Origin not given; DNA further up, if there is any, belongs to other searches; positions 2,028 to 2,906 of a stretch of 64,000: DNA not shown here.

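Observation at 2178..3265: Low-GC two-gene operon of unknown function between an R-M system and a KAP NTPase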

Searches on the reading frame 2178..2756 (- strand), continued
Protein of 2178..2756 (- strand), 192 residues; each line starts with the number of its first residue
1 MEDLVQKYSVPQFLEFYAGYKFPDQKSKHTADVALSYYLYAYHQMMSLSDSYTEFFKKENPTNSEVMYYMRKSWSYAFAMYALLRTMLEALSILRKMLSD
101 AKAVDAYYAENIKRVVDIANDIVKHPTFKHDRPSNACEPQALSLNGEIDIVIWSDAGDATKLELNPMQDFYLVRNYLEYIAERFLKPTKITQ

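Call 62: find_related_loci(query=A2, collection=viral_contigs, flank=8000)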
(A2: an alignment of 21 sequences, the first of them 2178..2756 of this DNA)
Query A2 (192 aa) in viral_contigs; peptide patterns used: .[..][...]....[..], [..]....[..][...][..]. (x = any residue, [..] = any of these).
46 stretches matched a pattern, but none encodes a relative of the query by tblastn (E <= 1e-3).

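Call 64: fold_search(model_id=the predicted structure, library=pdb)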
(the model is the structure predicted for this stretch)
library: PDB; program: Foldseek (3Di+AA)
matches with E <= 10: 671; with E <= 0.001: 0
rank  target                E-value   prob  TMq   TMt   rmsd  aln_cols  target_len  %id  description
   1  3q9d_B                3.1e-02  0.30  0.16  0.17  22.8       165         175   11  Crystal Structure of Cpn0803 from C. pneumoniae. (released 2012-01-11)
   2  3q9d_A                3.6e-02  0.28  0.16  0.17  23.2       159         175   11  Crystal Structure of Cpn0803 from C. pneumoniae. (released 2012-01-11)
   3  9vuc_B                5.4e-02  0.75  0.30  0.20  12.2       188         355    8  channel B complex with 2 (released 2026-03-11)
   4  9o51_A                6.3e-02  0.69  0.32  0.22  11.6       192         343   11  Cryo-EM structure of the human SK2-4 chimera/calmodulin channel complex in the Ca2+ free state (released 2025-07-09)
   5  9vu9_A                7.0e-02  0.60  0.28  0.18  13.0       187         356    8  channel D complex with 4 (released 2026-03-11)
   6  9vub_A                8.6e-02  0.66  0.31  0.20  12.2       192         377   11  channel C complex with 3 (released 2026-03-11)
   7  9vua_A                8.6e-02  0.57  0.28  0.19  12.7       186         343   10  channel A complex with 1 (released 2026-03-11)
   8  9vub_C                9.1e-02  0.63  0.31  0.19  12.3       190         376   13  channel C complex with 3 (released 2026-03-11)
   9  5mmj_y                1.2e-01  0.33  0.15  0.22  17.3        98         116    9  Structure of the small subunit of the chloroplast ribosome (released 2017-01-11)
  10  9o48_A                1.2e-01  0.72  0.34  0.21  12.7       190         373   11  Cryo-EM structure of the human SK2-4 chimera/calmodulin channel complex in the Ca2+ bound state (released 2025-07-09)
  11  9o5o_A                1.2e-01  0.66  0.33  0.21  12.8       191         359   10  Cryo-EM structure of the human SK2-4 chimera/calmodulin channel complex bound to a small molecule activator (released 2025-07-09)
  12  9o53_A                1.3e-01  0.72  0.34  0.21  11.0       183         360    9  Cryo-EM structure of the human SK2-4 chimera/calmodulin channel complex bound to a small molecule inhibitor (released 2025-07-09)
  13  8v2g_A                1.7e-01  0.47  0.31  0.20  12.3       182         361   13  Cryo-EM structure of the KCa2.2 channel in apo state (released 2025-04-23)
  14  9hch_c                1.9e-01  0.09  0.15  0.11  20.1       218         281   14  Mouse mitoribosome large subunit assembly intermediate bound to NSUN4, METRF4, GTPBP7 and the MALSU1-L0R8F8-mt-ACP com (released 2025-06-18)
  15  7u66_G                2.3e-01  0.18  0.14  0.25  14.4        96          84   11  Structure of E. coli dGTPase bound to T7 bacteriophage protein Gp1.2 and dGTP (released 2022-08-31)
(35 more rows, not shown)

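Call 73: search_protein_families(library=pfam, alignment_id=A3, max_evalue=1)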
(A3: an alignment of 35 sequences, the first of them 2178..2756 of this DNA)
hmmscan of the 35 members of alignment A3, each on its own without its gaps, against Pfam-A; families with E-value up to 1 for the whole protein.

A. member 1, window:2178-2756:- (192 aa): 1 family
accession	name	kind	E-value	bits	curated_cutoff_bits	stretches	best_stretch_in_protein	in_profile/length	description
PF18928.5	DUF5677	-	0.011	16.2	27.1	1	81-134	31-86/166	Family of unknown function (DUF5677)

B. families by the number of members that match (of 35 scanned): 26 families (the first 25 are shown)
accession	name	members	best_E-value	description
PF06027.18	SLC35F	2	0.0056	Solute carrier family 35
PF02787.25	CPSase_L_D3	2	0.017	Carbamoyl-phosphate synthetase large chain, oligomerisation domain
PF18928.5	DUF5677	1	0.011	Family of unknown function (DUF5677)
PF22365.1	PfNDH2_hel_ins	1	0.012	PfNDH2 helical insertion domain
PF04504.20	GeBP-like_DBD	1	0.012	Glabrous-enhancer-binding protein-like family, DBD domain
PF11124.14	Pho86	1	0.014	Inorganic phosphate transporter chaperone Pho86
PF07697.16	7TMR-HDED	1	0.017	7TM-HD extracellular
PF25244.1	PML_C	1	0.026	PML, C-terminal domain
PF20223.3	DUF6582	1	0.031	Family of unknown function (DUF6582)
PF01133.22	ER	1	0.034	Enhancer of rudimentary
PF24366.1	DUF7522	1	0.044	Family of unknown function (DUF7522)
PF20567.3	DUF6776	1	0.072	Family of unknown function (DUF6776)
PF06918.19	DUF1280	1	0.082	Protein of unknown function (DUF1280)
PF14619.11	SnAC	1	0.088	Snf2-ATP coupling, chromatin remodelling complex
PF12179.13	IKKbetaNEMObind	1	0.11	I-kappa-kinase-beta NEMO binding domain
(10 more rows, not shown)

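Call 80: search_dna_similar(query=window:2178-2756:-, collection=plasmids, mode=protein, max_evalue=0.01, max_rows=10)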
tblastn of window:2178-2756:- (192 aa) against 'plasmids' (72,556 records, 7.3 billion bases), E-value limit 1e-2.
No match.

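Call 82: search_dna_similar(query=window:2178-2756:-, collection=phages, mode=protein, max_evalue=0.01, max_rows=10)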
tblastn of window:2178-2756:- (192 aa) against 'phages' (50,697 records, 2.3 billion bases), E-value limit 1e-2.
No match.

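Call 96: search_protein_families(library=pfam, proteins=[L026:839-1561:+, L027:7230-7862:+, L027:8619-9056:+, L028:1-744:+, L029:3-278:+, L029:445-876:+, L029:1222-1614:+, L029:3871-4359:+, L025:204-698:-, L030:1138-1539:+], max_evalue=0.01)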
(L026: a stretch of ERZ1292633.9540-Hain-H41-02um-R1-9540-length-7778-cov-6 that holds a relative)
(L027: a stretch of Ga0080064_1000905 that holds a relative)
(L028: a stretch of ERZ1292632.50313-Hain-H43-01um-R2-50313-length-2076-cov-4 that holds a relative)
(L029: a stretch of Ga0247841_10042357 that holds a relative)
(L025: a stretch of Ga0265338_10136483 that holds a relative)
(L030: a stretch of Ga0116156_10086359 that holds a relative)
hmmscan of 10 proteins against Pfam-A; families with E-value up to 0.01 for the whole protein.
L026:839-1561:+ (240 aa): 0 families

L027:7230-7862:+ (210 aa): 2 families
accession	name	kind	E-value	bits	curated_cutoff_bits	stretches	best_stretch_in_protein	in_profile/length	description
PF14528.11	LAGLIDADG_3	-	2e-07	31.6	22.5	1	107-199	2-79/82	LAGLIDADG-like domain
PF03161.18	LAGLIDADG_2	-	0.00012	22.6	25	1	13-94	5-93/168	LAGLIDADG DNA endonuclease family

L027:8619-9056:+ (145 aa): 0 families

L028:1-744:+ (247 aa): 0 families

L029:3-278:+ (91 aa): 1 family
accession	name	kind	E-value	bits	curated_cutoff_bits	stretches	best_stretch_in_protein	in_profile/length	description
PF13651.11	EcoRI_methylase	-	1.2e-22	81.1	26.4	1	1-84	240-310/345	Adenine-specific methyltransferase EcoRI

L029:445-876:+ (143 aa): 2 families
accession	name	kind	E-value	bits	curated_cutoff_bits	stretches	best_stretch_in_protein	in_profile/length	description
PF03235.19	GmrSD_N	-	1.9e-17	64.5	33.2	1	34-126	10-116/199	GmrSD restriction endonuclease, N-terminal domain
PF21249.2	GyrB_hook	-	0.007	16.4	23.7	0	103-117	14-28/29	GyrB, hook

L029:1222-1614:+ (130 aa): 3 families
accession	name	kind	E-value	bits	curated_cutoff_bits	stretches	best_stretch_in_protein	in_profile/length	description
PF01844.29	HNH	-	3.9e-08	33.7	21.4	1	92-130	11-47/47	HNH endonuclease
PF14279.12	HNH_5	-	3.2e-05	24.2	27.5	1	96-130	12-46/56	HNH endonuclease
PF09484.15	Cas_TM1802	-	0.0099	15.2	25.1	0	7-81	130-202/602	CRISPR-associated protein TM1802 (cas_TM1802)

L029:3871-4359:+ (162 aa): 1 family
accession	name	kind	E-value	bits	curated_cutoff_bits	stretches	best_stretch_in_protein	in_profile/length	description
PF04867.17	DUF643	-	0.0062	17.6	25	0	100-141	54-95/114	Protein of unknown function (DUF643)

L025:204-698:- (164 aa): 0 families

L030:1138-1539:+ (133 aa): 0 families
